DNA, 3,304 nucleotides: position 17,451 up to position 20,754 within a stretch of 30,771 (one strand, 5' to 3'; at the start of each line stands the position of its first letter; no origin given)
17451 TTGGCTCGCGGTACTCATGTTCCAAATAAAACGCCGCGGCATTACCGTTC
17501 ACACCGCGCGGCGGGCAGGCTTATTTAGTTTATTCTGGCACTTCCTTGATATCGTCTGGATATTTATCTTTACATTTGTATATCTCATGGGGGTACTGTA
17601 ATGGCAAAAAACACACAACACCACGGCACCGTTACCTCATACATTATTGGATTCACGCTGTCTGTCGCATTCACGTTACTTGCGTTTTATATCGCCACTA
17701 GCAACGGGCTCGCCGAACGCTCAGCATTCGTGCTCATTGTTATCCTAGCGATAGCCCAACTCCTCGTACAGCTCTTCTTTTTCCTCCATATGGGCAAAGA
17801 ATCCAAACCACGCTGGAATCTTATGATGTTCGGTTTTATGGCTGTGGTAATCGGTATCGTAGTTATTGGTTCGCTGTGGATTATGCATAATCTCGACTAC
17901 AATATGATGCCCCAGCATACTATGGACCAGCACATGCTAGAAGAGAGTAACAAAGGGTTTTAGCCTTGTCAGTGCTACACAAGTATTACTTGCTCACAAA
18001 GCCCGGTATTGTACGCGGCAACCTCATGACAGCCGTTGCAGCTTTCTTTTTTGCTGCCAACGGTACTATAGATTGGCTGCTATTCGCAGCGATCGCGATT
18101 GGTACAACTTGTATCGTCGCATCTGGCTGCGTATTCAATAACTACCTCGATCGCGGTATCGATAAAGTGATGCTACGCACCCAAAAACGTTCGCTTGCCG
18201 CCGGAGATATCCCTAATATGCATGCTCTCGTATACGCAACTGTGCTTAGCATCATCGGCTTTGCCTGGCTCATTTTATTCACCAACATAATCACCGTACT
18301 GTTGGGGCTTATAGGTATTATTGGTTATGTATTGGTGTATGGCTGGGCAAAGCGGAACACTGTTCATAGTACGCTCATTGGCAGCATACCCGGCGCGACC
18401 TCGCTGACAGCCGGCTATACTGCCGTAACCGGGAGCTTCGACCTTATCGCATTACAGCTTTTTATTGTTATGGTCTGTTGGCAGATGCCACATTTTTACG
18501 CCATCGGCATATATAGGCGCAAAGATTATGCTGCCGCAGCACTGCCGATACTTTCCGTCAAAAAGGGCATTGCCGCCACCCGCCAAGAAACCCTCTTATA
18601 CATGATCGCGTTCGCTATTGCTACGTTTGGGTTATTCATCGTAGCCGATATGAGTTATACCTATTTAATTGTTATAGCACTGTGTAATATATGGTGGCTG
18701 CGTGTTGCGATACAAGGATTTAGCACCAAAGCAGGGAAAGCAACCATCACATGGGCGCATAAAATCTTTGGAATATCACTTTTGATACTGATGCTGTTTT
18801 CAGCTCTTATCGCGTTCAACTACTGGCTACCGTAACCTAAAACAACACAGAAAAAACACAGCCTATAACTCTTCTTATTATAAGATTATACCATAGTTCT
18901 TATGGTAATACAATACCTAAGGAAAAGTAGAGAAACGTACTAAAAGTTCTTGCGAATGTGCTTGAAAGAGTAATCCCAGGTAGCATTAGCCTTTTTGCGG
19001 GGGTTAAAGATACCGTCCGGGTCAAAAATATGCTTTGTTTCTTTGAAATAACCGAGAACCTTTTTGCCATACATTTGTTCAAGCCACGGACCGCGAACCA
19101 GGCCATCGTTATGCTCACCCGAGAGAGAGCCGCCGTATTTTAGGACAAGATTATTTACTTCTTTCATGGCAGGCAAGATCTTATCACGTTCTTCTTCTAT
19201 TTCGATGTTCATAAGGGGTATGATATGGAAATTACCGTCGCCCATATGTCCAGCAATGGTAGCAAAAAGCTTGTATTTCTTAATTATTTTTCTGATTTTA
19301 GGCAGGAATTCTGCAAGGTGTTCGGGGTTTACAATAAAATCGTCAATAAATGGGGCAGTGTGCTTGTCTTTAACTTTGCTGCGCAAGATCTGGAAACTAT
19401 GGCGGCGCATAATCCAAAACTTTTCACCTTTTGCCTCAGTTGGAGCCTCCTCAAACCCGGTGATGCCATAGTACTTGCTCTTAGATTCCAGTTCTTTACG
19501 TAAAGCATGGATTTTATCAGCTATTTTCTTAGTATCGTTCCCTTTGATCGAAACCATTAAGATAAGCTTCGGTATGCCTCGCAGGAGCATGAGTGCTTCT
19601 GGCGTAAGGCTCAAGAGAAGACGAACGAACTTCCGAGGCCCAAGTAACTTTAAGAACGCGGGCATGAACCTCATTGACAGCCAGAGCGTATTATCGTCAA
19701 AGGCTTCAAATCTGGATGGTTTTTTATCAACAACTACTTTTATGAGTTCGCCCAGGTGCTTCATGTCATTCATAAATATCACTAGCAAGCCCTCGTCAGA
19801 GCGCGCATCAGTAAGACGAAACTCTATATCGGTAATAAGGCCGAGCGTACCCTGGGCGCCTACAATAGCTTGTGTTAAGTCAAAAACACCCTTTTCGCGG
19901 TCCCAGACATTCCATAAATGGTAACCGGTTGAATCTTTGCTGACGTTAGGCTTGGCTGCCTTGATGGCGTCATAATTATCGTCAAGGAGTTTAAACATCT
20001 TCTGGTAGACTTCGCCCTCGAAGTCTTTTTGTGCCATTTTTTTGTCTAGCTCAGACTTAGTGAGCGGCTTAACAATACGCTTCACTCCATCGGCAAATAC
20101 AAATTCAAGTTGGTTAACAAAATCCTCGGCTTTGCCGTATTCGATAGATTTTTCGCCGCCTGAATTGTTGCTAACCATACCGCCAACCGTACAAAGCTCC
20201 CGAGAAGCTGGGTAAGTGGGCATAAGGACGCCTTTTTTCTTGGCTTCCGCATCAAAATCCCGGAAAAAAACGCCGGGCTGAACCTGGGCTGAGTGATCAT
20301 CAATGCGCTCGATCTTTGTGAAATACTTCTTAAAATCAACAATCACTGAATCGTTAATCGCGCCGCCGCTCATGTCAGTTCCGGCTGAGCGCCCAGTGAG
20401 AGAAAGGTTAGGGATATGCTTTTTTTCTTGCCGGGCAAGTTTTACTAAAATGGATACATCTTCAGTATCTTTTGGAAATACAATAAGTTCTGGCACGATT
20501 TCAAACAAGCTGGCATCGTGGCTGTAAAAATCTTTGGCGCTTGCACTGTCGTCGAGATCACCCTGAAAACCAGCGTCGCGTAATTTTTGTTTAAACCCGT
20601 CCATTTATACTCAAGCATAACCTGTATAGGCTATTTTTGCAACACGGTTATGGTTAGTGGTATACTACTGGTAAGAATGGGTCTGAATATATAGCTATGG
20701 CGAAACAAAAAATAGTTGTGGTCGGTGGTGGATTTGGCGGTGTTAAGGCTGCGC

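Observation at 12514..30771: Minimal aerobic respiratory and energy cluster in a probable CPR bacterium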

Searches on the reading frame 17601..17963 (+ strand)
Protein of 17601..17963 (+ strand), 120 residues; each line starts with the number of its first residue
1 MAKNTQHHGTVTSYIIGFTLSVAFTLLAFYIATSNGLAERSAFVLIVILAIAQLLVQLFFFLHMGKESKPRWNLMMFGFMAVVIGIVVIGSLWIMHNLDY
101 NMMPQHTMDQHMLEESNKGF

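Call 4: search_protein_families(library=pfam, proteins=[window:17601-17963:+])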
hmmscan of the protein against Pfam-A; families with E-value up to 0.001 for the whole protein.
window:17601-17963:+ (120 aa): 1 family
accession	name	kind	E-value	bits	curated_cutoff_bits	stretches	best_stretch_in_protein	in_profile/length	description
PF03626.19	COX4_pro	-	5.9e-15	55.8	28.9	1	15-88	1-72/72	Prokaryotic Cytochrome C oxidase subunit IV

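Call 7: search_protein_families(library=ncbifam, proteins=[window:17601-17963:+])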
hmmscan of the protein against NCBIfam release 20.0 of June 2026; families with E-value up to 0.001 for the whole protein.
window:17601-17963:+ (120 aa): 4 families
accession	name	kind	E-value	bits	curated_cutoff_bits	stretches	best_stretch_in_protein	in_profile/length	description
TIGR02847.1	CyoD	equivalog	3.8e-30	104.2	81.45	1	8-103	1-96/96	cytochrome o ubiquinol oxidase subunit IV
NF007878.0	PRK10582.1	equivalog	1.4e-27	95.9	144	1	5-103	9-107/109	cytochrome o ubiquinol oxidase subunit IV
TIGR02901.1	QoxD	equivalog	8.7e-16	58.2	85.6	1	12-96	7-91/94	cytochrome aa3 quinol oxidase subunit IV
TIGR02908.1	CoxD_Bacillus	equivalog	8.9e-10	38.5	117.85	1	6-88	20-102/110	cytochrome c oxidase subunit IVB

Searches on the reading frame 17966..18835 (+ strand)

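Call 4: search_protein_families(library=pfam, proteins=[window:17966-18835:+])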
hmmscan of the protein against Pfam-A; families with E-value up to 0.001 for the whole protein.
window:17966-18835:+ (289 aa): 1 family
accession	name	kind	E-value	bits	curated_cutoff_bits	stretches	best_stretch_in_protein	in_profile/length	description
PF01040.23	UbiA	-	2.3e-49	168.4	34.2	1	20-264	2-244/250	UbiA prenyltransferase family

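Call 7: search_protein_families(library=ncbifam, proteins=[window:17966-18835:+])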
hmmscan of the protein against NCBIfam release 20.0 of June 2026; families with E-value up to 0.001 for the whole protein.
window:17966-18835:+ (289 aa): 15 families
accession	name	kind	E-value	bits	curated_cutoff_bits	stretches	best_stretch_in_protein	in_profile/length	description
NF003348.0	PRK04375.1-1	equivalog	6e-91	304.9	285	1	4-286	3-283/292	heme o synthase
TIGR01473.1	cyoE_ctaB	equivalog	2.3e-73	247.4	210.3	1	6-283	2-278/281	heme o synthase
NF003349.0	PRK04375.1-2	equivalog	5e-56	190.2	246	1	2-283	23-307/318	heme o synthase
TIGR01474.1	ubiA_proteo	equivalog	1.1e-20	74.4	275.45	1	24-250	24-250/282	4-hydroxybenzoate octaprenyltransferase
NF009524.0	PRK12886.1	equivalog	6.9e-10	38.7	387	1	29-243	33-245/291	prenyltransferase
NF009514.0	PRK12873.1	equivalog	9.6e-09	35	246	1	21-250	30-262/297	4-hydroxybenzoate polyprenyltransferase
NF041586.1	MqnP_DT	exception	1.7e-08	34.5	430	1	22-244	18-239/277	menaquinone biosynthesis prenyltransferase MqnP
TIGR01475.1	ubiA_other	subfamily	8.1e-08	32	180.8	1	20-245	18-246/282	UbiA-like polyprenyltransferase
NF009523.0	PRK12884.1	equivalog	1.2e-07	31.2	269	1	29-282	28-276/279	prenyltransferase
NF009521.0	PRK12882.1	equivalog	6e-07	29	296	1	21-272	22-266/280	geranylgeranylglycerol-phosphate geranylgeranyltransferase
NF009526.0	PRK12888.1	equivalog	8.5e-07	28.7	364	1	21-238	36-252/301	4-hydroxybenzoate octaprenyltransferase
NF009517.0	PRK12876.1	equivalog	2.1e-06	27.4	419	1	34-151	45-159/300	prenyltransferase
NF041584.1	MqnP_SCO4491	exception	3.8e-05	23.6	420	1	22-249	25-251/285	menaquinone biosynthesis prenyltransferase MqnP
NF009609.0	PRK13106.1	equivalog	8.1e-05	22.1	349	1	25-173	36-181/301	prenyltransferase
NF006088.0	PRK08238.1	equivalog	0.00011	21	351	1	24-127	212-314/482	UbiA family prenyltransferase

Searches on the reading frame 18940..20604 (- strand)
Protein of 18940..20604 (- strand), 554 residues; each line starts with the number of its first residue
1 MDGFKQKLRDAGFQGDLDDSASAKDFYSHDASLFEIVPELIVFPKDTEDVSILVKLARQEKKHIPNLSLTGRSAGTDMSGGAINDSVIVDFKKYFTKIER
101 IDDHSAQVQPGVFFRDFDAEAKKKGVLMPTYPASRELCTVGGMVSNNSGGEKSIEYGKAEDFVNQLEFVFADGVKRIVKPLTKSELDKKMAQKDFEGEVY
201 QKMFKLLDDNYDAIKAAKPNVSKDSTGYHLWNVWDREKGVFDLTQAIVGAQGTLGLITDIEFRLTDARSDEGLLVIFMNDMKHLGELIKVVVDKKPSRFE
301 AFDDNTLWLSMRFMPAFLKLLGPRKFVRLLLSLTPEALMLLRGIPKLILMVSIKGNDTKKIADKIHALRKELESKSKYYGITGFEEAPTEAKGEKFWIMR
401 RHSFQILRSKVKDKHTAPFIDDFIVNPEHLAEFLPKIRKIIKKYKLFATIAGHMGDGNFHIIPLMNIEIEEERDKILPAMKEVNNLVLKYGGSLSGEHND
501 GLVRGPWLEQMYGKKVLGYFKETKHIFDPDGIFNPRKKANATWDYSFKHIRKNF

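Call 4: search_protein_families(library=pfam, proteins=[window:18940-20604:-])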
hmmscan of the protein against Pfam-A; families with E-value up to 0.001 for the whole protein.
window:18940-20604:- (554 aa): 2 families
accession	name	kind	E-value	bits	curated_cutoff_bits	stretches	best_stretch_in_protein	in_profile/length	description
PF02913.24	FAD-oxidase_C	-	3.8e-40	138.6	21.2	1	275-537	9-247/248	FAD linked oxidases, C-terminal domain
PF01565.28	FAD_binding_4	-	2.3e-30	105.5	26.4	1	38-173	1-133/139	FAD binding domain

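Call 7: search_protein_families(library=ncbifam, proteins=[window:18940-20604:-])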
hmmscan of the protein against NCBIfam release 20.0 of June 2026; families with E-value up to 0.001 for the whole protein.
window:18940-20604:- (554 aa): 6 families
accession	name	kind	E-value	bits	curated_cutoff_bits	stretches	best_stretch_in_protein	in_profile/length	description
NF049975.1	2HglutDHaseYdiJ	equivalog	1.2e-79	268.2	1350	1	4-541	18-542/1018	D-2-hydroxyglutarate dehydrogenase YdiJ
TIGR00387.1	glcD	equivalog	3.3e-58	197.5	567.9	2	346-537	231-413/413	glycolate oxidase subunit GlcD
NF008408.0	PRK11230.1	equivalog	9.1e-29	100.3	897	2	25-173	43-189/499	glycolate oxidase subunit GlcD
NF053785.1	DcplphribOxDprE1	equivalog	4.1e-07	29.5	500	1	86-183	58-155/449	decaprenylphosphoryl-beta-D-ribose oxidase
NF008439.0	PRK11282.1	equivalog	6.5e-07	28.5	284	0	241-311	147-217/358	glycolate oxidase subunit GlcE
TIGR01678.1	FAD_lactone_ox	subfamily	2.6e-05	23.3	396.8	1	30-174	7-145/438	sugar 1,4-lactone oxidase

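Call 27: search_solved_structures(query=window:18940-20604:-, max_evalue=0.00001)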
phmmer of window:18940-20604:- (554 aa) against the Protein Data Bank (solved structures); distinct sequences matched with E-value up to 0.00001: 11.
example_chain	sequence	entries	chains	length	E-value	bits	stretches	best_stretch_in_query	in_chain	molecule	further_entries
9qgz_A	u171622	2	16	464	1.4e-29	106.5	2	23-173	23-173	Glycolate oxidase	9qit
8jdc_A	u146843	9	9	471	8.3e-27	97.3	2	382-537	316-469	Probable D-lactate dehydrogenase, mitochondrial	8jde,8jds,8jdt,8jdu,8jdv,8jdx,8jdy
8jdb_A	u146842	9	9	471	2e-25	92.7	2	382-537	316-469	Probable D-lactate dehydrogenase, mitochondrial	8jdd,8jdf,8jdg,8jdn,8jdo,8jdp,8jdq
7qh2_C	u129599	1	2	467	5.9e-22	81.3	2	420-538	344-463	Lactate dehydrogenase (NAD(+),ferredoxin) subunit LctD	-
3pm9_A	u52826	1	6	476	9.4e-22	80.6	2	17-185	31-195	Putative oxidoreductase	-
2uuu_A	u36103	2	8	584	3.6e-15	58.9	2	245-537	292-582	ALKYLDIHYDROXYACETONEPHOSPHATE SYNTHASE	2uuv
4bca_A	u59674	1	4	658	1.3e-14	57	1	32-174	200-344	ALKYLDIHYDROXYACETONEPHOSPHATE SYNTHASE, PEROXISOMAL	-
4bby_A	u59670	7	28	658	1.3e-14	57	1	32-174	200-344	ALKYLDIHYDROXYACETONEPHOSPHATE SYNTHASE, PEROXISOMAL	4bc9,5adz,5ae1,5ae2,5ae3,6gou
4bc7_A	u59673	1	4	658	1.3e-14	57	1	32-174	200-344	ALKYLDIHYDROXYACETONEPHOSPHATE SYNTHASE, PEROXISOMAL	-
6lpn_A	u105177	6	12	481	6.7e-14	54.7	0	41-174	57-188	D-2-hydroxyglutarate dehydrogenase, mitochondrial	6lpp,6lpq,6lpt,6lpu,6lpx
6v42_A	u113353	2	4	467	6.5e-06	28.3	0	24-197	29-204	FAD/FMN-containing dehydrogenase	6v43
